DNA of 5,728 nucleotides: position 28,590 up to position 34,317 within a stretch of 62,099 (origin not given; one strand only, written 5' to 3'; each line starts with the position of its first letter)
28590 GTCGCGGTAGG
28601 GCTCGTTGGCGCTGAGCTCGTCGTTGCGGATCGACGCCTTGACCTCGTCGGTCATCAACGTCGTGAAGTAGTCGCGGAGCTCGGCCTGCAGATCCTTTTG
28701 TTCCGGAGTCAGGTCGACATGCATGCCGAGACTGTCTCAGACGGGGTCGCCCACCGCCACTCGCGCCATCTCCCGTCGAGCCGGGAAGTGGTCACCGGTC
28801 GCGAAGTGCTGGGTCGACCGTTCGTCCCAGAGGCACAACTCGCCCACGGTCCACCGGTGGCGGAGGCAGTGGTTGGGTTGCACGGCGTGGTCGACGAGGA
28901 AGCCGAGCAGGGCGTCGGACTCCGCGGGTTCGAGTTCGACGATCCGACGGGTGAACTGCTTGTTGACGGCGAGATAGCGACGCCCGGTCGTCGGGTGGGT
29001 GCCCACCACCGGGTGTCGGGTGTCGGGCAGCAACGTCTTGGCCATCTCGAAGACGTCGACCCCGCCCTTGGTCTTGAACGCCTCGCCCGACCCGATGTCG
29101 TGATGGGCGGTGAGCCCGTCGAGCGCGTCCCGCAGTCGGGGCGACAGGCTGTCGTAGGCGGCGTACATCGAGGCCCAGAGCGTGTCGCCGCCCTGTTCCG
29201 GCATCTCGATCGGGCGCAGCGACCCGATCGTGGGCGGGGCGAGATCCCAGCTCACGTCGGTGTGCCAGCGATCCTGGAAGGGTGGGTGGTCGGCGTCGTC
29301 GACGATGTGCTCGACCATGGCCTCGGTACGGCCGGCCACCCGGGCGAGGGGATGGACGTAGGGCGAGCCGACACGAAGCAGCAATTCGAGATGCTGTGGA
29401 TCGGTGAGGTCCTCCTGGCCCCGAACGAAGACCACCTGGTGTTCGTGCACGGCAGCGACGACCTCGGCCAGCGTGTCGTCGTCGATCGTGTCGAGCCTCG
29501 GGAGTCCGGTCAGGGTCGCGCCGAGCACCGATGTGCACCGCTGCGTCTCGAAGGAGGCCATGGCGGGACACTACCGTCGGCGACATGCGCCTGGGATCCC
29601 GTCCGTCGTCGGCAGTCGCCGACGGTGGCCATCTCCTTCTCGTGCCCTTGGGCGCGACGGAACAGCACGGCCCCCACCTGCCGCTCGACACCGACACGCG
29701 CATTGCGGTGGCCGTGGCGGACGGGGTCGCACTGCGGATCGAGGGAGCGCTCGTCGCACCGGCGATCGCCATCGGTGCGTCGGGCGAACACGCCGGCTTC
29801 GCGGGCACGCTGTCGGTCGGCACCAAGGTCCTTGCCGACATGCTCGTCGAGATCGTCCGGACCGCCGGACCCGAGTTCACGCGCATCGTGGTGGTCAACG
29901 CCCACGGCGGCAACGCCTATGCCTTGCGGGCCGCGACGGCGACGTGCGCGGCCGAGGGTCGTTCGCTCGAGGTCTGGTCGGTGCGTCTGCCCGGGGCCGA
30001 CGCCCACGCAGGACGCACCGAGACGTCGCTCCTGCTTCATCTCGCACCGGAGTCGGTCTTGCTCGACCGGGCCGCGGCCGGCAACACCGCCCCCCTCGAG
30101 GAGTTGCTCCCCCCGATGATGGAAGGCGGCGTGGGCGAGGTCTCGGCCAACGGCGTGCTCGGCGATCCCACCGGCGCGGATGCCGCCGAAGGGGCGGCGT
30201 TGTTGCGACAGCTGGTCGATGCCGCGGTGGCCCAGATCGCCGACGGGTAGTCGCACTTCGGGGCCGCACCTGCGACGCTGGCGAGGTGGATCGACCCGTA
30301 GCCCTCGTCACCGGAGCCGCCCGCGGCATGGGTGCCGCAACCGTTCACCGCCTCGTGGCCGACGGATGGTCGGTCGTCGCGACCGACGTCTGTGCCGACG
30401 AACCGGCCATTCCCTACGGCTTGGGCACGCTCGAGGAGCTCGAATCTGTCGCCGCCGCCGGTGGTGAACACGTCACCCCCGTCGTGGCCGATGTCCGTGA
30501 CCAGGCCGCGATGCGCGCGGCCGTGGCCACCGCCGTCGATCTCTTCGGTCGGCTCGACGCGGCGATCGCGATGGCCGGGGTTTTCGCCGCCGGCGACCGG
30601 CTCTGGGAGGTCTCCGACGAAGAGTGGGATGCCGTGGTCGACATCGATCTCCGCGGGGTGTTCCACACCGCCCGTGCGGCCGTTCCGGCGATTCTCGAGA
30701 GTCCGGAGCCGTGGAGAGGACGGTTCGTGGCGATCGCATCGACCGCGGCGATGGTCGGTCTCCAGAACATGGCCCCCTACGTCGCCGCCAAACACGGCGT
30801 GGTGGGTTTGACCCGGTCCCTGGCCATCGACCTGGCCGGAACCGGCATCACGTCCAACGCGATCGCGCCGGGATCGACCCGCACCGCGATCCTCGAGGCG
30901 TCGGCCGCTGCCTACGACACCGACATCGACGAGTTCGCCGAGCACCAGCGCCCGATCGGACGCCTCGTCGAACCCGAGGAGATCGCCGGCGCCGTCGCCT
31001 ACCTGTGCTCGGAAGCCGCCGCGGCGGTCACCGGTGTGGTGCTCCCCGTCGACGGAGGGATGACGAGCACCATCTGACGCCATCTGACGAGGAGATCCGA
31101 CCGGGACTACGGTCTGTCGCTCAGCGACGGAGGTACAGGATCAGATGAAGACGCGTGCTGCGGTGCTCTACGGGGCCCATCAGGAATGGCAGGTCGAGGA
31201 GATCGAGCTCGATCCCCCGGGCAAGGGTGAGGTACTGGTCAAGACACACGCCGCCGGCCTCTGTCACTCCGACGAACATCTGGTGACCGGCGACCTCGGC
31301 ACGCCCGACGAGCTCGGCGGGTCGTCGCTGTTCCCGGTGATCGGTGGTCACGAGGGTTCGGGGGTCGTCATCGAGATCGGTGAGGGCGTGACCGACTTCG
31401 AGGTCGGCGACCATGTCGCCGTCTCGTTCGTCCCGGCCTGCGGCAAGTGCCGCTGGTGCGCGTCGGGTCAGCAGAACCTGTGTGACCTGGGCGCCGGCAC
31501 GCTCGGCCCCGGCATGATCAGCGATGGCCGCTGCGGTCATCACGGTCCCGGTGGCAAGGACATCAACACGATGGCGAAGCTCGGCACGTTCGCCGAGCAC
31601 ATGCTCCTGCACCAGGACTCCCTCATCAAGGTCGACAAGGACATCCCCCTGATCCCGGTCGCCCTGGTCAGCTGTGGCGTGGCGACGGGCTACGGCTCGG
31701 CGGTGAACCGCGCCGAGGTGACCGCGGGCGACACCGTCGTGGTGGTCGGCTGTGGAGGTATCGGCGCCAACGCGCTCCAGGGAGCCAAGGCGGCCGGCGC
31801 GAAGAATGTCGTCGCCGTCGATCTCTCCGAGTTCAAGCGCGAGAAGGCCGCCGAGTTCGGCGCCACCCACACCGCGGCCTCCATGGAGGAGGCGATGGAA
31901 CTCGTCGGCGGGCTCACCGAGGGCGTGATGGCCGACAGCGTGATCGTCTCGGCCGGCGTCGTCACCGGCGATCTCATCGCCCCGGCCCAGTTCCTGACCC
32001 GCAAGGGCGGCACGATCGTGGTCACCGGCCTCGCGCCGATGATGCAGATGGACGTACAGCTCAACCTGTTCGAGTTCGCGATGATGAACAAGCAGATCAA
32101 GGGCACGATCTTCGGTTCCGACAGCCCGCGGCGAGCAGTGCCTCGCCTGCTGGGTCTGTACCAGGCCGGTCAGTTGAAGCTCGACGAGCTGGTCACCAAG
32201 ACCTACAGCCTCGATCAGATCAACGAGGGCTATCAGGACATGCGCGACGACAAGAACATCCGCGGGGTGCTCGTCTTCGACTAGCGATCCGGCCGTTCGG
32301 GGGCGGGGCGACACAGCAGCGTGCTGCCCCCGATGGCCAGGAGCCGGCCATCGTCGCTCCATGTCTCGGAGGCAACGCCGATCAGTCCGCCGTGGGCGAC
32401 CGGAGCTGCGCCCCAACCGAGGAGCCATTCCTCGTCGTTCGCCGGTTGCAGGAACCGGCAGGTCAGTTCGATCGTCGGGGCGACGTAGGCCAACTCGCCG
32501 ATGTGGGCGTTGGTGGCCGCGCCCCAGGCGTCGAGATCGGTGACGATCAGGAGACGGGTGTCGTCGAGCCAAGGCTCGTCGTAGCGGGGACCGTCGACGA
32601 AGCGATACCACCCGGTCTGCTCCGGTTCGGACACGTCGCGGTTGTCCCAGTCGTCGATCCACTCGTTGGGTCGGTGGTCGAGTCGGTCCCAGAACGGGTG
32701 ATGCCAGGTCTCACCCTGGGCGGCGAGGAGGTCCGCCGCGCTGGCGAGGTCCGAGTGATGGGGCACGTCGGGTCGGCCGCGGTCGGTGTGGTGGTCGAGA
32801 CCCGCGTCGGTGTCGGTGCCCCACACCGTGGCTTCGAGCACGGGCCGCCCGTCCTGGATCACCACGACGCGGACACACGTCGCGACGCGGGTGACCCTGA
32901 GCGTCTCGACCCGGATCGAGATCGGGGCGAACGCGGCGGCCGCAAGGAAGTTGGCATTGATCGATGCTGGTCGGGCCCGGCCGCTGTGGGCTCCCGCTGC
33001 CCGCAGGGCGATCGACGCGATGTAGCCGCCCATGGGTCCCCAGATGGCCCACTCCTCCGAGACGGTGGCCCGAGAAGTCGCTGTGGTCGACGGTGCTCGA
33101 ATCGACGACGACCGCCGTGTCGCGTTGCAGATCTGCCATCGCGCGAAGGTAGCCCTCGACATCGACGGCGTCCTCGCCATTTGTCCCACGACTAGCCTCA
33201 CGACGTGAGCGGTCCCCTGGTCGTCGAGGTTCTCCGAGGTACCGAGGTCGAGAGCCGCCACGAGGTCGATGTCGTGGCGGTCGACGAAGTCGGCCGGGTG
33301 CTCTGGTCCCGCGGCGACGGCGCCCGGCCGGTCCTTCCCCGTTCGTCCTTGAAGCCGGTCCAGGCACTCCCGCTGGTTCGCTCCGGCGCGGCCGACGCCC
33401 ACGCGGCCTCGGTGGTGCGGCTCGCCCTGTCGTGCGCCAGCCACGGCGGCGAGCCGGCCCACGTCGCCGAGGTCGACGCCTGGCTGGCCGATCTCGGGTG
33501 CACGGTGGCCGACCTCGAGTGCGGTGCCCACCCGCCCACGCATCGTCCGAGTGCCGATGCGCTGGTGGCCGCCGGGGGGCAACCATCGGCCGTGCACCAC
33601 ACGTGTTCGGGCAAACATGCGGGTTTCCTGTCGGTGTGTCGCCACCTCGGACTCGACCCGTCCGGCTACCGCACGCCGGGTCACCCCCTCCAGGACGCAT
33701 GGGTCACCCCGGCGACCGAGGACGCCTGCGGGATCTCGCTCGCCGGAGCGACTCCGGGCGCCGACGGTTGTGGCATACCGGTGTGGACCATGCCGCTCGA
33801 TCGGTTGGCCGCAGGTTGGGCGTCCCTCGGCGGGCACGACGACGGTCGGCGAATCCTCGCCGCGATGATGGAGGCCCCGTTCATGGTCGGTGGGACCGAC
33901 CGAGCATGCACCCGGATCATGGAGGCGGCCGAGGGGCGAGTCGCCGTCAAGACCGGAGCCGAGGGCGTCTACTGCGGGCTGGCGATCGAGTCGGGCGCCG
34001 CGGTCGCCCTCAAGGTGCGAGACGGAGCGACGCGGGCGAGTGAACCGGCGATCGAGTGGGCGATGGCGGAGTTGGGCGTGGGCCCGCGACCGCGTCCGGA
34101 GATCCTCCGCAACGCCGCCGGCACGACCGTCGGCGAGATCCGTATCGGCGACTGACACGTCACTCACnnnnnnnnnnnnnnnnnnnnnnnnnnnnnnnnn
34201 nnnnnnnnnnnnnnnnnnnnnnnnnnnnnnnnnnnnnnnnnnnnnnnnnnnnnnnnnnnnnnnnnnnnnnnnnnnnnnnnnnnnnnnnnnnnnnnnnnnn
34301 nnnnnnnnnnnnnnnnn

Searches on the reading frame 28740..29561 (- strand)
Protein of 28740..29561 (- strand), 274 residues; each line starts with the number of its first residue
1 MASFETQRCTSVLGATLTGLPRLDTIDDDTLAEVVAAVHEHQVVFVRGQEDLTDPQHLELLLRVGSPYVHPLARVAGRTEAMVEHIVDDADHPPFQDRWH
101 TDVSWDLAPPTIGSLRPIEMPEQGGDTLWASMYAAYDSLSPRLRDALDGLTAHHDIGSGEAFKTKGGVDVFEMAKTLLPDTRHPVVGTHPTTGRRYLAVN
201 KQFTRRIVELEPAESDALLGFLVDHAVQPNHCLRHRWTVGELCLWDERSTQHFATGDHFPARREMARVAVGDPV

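Call 7: search_protein_families(library=ncbifam, proteins=[window:28740-29561:-], max_evalue=0.00001)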
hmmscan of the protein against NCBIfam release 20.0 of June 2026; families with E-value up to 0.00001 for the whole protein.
window:28740-29561:- (274 aa): 3 families
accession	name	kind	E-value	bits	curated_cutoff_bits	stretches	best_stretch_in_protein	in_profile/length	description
NF007104.0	PRK09553.1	equivalog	2e-63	214.2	313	1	4-270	5-273/282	taurine dioxygenase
NF045815.1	Neo-PentlctneFsynPtlD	equivalog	3.3e-34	118.5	550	1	10-267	8-282/301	neopentalenolactone/pentalenolactone F synthase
NF049937.1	CMthFAOxDecarbScoE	equivalog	5.7e-20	71.6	400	1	8-272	6-285/295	(3R)-3-[(carboxymethyl)amino]fatty acid oxygenase/decarboxylase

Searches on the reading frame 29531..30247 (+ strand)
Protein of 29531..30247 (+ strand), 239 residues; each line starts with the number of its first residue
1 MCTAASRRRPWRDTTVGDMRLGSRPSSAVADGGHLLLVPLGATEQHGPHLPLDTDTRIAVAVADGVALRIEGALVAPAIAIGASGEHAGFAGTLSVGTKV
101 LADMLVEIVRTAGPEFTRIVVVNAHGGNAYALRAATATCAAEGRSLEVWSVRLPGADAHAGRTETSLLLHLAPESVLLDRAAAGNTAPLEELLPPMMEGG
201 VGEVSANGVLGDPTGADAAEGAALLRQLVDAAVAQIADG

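Call 7: search_protein_families(library=ncbifam, proteins=[window:29531-30247:+], max_evalue=0.00001)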
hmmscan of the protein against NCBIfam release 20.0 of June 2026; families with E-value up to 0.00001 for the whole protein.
window:29531-30247:+ (239 aa): 4 families
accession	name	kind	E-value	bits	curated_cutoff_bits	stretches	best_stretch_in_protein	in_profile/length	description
TIGR03964.1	mycofact_creat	equivalog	3.3e-82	275.5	172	1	27-237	7-218/228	mycofactocin biosynthesis peptidyl-dipeptidase MftE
TIGR04448.1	creatininase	equivalog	3.3e-30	105.5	235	2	29-143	11-129/246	creatininase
NF041098.2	diketo_inos_hlase_IolN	equivalog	3.9e-12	45.9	245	1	35-134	26-125/307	3-dehydro-scyllo-inosose hydrolase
NF033501.0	ArfB_arch_rifla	equivalog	3.5e-07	30.2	180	1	43-131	26-112/219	2-amino-5-formylamino-6-ribosylaminopyrimidin-4(3H)-one 5'-monophosphate deformylase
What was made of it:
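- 29531..30250 (+): mftE, peptidyl-dipeptidase (the true start is probably somewhat downstream of 29531). TIGR03964 275 bits (cut-off 172); the match starts at residue 27 (call 7).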

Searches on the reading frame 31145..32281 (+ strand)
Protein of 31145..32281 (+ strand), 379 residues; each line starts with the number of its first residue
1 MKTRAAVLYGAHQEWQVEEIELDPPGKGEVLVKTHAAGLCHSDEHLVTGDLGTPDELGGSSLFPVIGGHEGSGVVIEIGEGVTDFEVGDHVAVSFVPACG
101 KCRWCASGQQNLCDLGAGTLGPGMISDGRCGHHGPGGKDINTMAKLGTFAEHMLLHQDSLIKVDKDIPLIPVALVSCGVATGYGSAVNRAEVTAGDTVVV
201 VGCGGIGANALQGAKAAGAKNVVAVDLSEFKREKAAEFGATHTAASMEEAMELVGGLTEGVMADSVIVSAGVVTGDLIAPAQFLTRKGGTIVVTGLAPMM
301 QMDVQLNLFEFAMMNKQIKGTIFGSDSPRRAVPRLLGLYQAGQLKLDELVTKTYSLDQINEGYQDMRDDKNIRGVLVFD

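Call 17: search_protein_families(library=ncbifam, proteins=[window:31145-32281:+], max_evalue=0.000001)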
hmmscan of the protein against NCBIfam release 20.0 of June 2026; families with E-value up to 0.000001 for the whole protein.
window:31145-32281:+ (379 aa): 21 families
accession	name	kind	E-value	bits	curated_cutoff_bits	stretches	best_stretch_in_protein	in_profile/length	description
TIGR03989.1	Rxyl_3153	subfamily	4.5e-157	523.1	440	1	2-378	1-370/370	NDMA-dependent alcohol dehydrogenase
TIGR02818.1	adh_III_F_hyde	equivalog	4.7e-73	246.4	543.95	1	2-377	1-367/368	S-(hydroxymethyl)glutathione dehydrogenase/class III alcohol dehydrogenase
TIGR03451.1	mycoS_dep_FDH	equivalog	7.3e-66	222.4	512.9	1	14-377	13-357/358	S-(hydroxymethyl)mycothiol dehydrogenase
NF041097.1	keto_inos_dh_IolM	equivalog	5e-43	147.2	450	2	11-114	36-140/389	scyllo-inosose 3-dehydrogenase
NF010344.0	PRK13771.1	subfamily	1.2e-38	133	349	2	4-114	2-105/334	putative alcohol dehydrogenase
TIGR00692.1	tdh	equivalog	1.3e-35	123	458.35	1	17-376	13-338/340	L-threonine 3-dehydrogenase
NF006940.0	PRK09422.1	equivalog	9.5e-35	120.1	344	2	4-114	2-104/338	alcohol dehydrogenase AdhP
NF041172.1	AcrlCoa_red_Thmprot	equivalog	1.1e-32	113.3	500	2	147-377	116-332/334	acryloyl-CoA reductase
TIGR03201.1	dearomat_had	equivalog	1.7e-29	103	338.65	1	15-376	11-346/349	6-hydroxycyclohex-1-ene-1-carbonyl-CoA dehydrogenase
NF003808.0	PRK05396.1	equivalog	1.8e-29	102.7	380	2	145-376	117-338/341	L-threonine 3-dehydrogenase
NF047908.1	AldhRedAhr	equivalog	2e-27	95.9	470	2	7-119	8-114/335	NADPH-dependent aldehyde reductase Ahr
TIGR03366.1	HpnZ_proposed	hypoth_equivalog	2.9e-25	89.1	328.1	1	26-295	4-253/315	putative phosphonate catabolism associated alcohol dehydrogenase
NF007642.0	PRK10309.1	equivalog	1.9e-23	83.3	550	2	145-272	113-239/347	galactitol-1-phosphate 5-dehydrogenase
NF007489.0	PRK10083.1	equivalog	6.6e-23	81.2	376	1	13-114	10-104/339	Zn-dependent oxidoreductase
TIGR02822.1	adh_fam_2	subfamily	2.1e-21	76.4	283.5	1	17-368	17-319/329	zinc-binding alcohol dehydrogenase family protein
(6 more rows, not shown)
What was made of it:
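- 31145..32284 (+): NDMA-dependent (mycofactocin-type) Zn alcohol dehydrogenase, likely redox partner. TIGR03989 523 bits (cut-off 440, call 17).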

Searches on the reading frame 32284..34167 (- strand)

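Call 26: search_protein_families(library=pfam, proteins=[window:32284-34167:-], max_evalue=0.001)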
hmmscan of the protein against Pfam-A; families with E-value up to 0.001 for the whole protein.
window:32284-34167:- (628 aa): 3 families
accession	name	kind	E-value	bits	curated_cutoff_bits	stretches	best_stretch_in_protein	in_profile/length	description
PF13622.12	4HBT_3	-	5.6e-15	55.8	24.3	1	371-449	3-81/83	Acyl-CoA thioesterase N-terminal domain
PF20789.3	4HBT_3C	-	2.3e-11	44.5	24.1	1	484-612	10-133/140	Acyl-CoA thioesterase C-terminal domain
PF03061.28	4HBT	-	6.4e-05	23.6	20.6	0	384-441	17-75/79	Thioesterase superfamily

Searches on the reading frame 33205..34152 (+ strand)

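Call 26: search_protein_families(library=pfam, proteins=[window:33205-34152:+], max_evalue=0.001)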
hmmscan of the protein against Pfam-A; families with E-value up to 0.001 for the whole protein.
window:33205-34152:+ (316 aa): 1 family
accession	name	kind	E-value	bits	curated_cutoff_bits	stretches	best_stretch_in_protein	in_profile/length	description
PF06089.17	Asparaginase_II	-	9.7e-97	324.2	25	1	7-304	1-312/322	L-asparaginase II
